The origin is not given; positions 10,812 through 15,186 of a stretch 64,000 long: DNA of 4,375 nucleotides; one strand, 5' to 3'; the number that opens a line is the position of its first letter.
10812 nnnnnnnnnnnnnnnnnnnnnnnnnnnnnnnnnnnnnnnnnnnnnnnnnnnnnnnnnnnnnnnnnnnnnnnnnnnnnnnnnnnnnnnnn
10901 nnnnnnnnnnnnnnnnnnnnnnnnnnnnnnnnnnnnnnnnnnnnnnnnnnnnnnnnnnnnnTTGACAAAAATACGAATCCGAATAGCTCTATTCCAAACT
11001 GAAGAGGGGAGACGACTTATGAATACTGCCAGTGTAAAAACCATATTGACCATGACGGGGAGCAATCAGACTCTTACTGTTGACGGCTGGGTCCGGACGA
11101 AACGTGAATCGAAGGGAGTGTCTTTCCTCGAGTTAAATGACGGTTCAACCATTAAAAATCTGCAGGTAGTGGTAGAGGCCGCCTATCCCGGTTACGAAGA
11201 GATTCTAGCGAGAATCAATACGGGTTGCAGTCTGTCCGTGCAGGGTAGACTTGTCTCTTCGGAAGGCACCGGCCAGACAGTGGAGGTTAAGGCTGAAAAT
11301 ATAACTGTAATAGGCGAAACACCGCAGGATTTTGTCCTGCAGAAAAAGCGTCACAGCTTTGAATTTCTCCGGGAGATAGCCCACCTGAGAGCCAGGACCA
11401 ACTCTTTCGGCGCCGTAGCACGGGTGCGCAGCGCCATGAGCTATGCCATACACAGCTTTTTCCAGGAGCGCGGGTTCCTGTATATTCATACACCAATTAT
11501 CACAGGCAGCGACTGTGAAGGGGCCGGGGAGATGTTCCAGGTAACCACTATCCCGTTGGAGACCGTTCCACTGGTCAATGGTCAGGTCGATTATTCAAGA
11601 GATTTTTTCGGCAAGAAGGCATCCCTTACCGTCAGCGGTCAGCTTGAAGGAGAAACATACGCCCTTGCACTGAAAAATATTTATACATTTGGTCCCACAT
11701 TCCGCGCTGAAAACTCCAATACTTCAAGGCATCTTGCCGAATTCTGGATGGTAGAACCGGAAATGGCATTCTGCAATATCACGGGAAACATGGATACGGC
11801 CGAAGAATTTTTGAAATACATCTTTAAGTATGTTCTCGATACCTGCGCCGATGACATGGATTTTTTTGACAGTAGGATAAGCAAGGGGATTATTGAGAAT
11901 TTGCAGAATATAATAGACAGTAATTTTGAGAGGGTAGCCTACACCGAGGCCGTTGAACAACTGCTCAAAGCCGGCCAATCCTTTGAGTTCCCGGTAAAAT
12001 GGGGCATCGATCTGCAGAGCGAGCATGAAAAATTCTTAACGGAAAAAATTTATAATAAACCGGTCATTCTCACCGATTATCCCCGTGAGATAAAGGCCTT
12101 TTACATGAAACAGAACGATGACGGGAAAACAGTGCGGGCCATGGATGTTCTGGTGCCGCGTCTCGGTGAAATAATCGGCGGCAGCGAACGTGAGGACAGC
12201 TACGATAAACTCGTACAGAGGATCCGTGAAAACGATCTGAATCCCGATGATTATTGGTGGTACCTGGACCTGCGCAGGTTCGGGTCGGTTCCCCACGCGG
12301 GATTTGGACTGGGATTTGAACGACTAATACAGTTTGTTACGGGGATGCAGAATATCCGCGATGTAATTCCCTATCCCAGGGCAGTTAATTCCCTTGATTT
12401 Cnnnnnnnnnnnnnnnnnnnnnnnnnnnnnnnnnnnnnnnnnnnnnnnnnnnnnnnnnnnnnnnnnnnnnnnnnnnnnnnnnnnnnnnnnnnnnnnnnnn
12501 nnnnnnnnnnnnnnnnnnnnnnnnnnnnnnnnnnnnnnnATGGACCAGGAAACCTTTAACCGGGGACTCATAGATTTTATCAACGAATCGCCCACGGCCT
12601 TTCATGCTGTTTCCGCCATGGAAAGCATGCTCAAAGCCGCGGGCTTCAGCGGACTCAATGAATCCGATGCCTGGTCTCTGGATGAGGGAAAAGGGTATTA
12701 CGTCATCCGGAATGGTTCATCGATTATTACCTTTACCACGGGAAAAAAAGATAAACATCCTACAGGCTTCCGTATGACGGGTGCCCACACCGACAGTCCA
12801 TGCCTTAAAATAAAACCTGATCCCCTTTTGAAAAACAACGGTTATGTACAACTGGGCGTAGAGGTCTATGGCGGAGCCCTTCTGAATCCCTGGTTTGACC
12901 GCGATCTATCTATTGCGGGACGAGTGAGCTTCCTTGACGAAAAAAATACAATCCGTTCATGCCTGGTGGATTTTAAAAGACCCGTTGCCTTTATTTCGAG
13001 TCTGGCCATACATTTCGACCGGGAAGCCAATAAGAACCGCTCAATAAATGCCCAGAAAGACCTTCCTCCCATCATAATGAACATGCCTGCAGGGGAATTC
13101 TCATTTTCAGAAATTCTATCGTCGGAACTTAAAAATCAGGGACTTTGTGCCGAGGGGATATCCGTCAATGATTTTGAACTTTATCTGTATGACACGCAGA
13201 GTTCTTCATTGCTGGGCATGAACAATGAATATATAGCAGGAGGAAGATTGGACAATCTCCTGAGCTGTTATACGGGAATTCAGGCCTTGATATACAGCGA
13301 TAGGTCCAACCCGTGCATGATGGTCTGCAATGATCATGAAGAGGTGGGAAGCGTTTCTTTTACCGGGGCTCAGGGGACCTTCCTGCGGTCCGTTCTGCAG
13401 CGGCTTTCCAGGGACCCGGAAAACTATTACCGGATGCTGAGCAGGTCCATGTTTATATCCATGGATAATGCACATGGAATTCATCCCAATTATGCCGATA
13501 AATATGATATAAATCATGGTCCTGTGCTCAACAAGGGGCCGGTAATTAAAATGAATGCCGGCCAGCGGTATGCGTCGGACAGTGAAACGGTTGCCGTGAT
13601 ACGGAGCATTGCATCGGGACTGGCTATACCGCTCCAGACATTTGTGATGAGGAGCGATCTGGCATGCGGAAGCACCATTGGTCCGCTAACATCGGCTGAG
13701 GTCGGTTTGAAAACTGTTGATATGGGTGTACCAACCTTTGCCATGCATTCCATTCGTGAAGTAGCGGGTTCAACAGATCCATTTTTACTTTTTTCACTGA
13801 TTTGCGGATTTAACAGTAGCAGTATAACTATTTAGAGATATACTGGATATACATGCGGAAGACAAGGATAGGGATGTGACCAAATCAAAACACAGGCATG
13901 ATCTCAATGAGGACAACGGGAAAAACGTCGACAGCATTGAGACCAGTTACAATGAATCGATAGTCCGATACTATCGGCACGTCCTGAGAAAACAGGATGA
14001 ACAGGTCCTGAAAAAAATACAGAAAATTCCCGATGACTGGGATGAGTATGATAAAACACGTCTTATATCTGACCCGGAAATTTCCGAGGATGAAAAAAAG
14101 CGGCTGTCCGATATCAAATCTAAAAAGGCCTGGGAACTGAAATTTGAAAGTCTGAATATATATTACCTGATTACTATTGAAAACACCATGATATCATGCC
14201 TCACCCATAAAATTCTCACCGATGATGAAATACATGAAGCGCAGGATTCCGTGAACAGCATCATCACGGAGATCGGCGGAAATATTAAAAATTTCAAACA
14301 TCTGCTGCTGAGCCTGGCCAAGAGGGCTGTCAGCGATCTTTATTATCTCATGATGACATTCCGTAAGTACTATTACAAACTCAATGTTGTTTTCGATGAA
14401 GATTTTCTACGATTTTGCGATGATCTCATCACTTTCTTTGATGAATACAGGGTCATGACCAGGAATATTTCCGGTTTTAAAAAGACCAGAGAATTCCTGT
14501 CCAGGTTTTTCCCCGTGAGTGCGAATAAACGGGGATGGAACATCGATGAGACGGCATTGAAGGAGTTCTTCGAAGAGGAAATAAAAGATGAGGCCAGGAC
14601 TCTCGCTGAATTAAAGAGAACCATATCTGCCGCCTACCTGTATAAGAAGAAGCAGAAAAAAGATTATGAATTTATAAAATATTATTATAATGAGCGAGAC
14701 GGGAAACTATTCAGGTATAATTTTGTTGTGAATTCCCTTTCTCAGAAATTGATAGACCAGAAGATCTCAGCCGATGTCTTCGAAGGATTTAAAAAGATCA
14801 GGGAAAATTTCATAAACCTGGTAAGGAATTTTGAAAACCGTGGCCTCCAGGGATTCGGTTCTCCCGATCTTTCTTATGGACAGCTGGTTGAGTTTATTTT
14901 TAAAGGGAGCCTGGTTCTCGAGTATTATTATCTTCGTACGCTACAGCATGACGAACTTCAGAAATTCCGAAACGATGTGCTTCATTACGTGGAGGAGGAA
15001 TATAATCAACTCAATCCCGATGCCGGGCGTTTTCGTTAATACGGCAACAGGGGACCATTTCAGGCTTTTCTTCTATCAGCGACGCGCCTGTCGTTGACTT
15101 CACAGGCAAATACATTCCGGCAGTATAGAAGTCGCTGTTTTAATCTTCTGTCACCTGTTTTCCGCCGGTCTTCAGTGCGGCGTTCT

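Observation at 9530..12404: Stand-alone class II aaRS catalytic-core paralogue immediately upstream of asnS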

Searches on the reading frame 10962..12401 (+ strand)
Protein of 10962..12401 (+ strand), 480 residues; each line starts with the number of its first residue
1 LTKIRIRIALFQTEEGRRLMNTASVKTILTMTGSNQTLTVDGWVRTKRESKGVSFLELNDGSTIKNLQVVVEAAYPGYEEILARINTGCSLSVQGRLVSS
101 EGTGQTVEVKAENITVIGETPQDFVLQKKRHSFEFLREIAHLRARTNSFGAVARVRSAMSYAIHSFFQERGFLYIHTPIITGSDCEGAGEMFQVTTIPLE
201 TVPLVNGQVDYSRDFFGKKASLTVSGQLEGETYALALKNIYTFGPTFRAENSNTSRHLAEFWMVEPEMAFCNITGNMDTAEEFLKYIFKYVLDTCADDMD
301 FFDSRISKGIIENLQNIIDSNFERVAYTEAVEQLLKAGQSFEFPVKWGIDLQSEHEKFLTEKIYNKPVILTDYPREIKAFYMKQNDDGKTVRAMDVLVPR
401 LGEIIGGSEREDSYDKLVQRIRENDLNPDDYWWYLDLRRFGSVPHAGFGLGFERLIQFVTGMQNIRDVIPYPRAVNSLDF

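Call 3: search_protein_families(library=pfam, proteins=[window:10962-12401:+], max_evalue=0.1)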
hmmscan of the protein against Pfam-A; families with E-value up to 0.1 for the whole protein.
window:10962-12401:+ (480 aa): 3 families
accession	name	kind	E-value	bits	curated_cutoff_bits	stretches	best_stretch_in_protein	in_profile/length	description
PF00152.25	tRNA-synt_2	-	4.2e-65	220.3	25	1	139-473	8-306/308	tRNA synthetases class II (D, K and N)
PF01336.31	tRNA_anti-codon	-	5.4e-12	45.9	27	1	39-117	2-75/75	OB-fold nucleic acid binding domain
PF01409.25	tRNA-synt_2d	-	0.0042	17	19.8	0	444-469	211-236/246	tRNA synthetases class II core domain (F)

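Call 4: search_protein_families(library=ncbifam, proteins=[window:10962-12401:+], max_evalue=0.1)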
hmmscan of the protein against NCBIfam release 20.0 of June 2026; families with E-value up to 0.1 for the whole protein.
window:10962-12401:+ (480 aa): 20 families
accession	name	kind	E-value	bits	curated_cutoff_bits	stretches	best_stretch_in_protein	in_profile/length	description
NF003037.0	PRK03932.1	equivalog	3.3e-206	685.6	414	1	21-480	2-451/451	asparagine--tRNA ligase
TIGR00457.1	asnS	equivalog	2.5e-194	646.3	342.6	1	24-480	3-455/455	asparagine--tRNA ligase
NF003483.0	PRK05159.1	equivalog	2.1e-77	260.9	353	2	214-476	179-434/438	aspartate--tRNA(Asn) ligase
TIGR00458.1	aspS_nondisc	equivalog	5.2e-64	216.8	368.4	1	35-475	12-423/428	aspartate--tRNA(Asn) ligase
NF005052.0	PRK06462.1-1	equivalog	1.9e-46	158.8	368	1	135-473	32-345/353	asparagine synthetase A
NF005054.0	PRK06462.1-4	equivalog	8.3e-36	123.6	309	1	147-474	19-311/318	asparagine synthetase A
TIGR00459.1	aspS_bact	equivalog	5.9e-29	100.9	373.85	2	28-293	9-262/586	aspartate--tRNA ligase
NF001750.0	PRK00476.1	equivalog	1.3e-27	96.3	443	3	29-190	12-181/590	aspartate--tRNA ligase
NF001756.1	PRK00484.1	subfamily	2e-27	96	468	2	237-473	237-484/488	lysine--tRNA ligase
NF005055.0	PRK06462.1-5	equivalog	2.2e-26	92.8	389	1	238-474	104-334/341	asparagine synthetase A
TIGR00499.1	lysS_bact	equivalog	2.7e-21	75.8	427.6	2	237-473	240-491/496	lysine--tRNA ligase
NF005053.0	PRK06462.1-3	equivalog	3.2e-18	66.3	322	1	240-469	41-262/274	asparagine synthetase A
NF002821.0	PRK02983.1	equivalog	1.4e-11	43.2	742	2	33-180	657-805/1102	bifunctional lysylphosphatidylglycerol synthetase/lysine--tRNA ligase LysX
TIGR00462.1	genX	equivalog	1.3e-09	38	286.9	1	237-470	73-303/304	EF-P lysine aminoacylase EpmA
NF009460.0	PRK12820.1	equivalog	5.7e-09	34.6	1379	2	422-474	540-591/723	bifunctional aspartyl-tRNA synthetase/aspartyl/glutamyl-tRNA amidotransferase subunit C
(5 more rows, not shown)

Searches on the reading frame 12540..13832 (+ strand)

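Call 3: search_protein_families(library=pfam, proteins=[window:12540-13832:+], max_evalue=0.1)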
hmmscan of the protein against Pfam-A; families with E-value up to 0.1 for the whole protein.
window:12540-13832:+ (431 aa): 2 families
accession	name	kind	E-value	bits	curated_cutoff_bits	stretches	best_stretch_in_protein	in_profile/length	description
PF02127.20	Peptidase_M18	-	7.2e-128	427.5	24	1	13-416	1-423/432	Aminopeptidase I zinc metalloprotease (M18)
PF05343.19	Peptidase_M42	-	2.3e-07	30.6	23.2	1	301-411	181-283/292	M42 glutamyl aminopeptidase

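Call 4: search_protein_families(library=ncbifam, proteins=[window:12540-13832:+], max_evalue=0.1)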
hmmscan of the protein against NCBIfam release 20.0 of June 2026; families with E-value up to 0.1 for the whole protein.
window:12540-13832:+ (431 aa): 2 families
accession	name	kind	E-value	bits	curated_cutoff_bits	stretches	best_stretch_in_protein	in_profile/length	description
NF002759.0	PRK02813.1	equivalog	2.4e-161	537.4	356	1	2-424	4-426/430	M18 family aminopeptidase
NF002600.0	PRK02256.1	equivalog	1.6e-44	152.3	529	1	5-415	26-450/463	aminopeptidase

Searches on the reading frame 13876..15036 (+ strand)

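Call 3: search_protein_families(library=pfam, proteins=[window:13876-15036:+], max_evalue=0.1)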
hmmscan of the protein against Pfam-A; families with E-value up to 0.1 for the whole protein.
window:13876-15036:+ (387 aa): 1 family
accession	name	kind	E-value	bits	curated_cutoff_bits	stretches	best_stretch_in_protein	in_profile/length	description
PF05642.16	Sporozoite_P67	-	0.042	12.4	28.9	1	192-255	328-392/727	Sporozoite P67 surface antigen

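Call 4: search_protein_families(library=ncbifam, proteins=[window:13876-15036:+], max_evalue=0.1)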
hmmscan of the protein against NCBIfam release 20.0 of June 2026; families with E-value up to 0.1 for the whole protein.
window:13876-15036:+ (387 aa): 1 family
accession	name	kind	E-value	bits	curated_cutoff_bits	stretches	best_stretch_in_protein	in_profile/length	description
TIGR01249.1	pro_imino_pep_1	equivalog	0.049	12.8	259.75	1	15-74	154-213/307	prolyl aminopeptidase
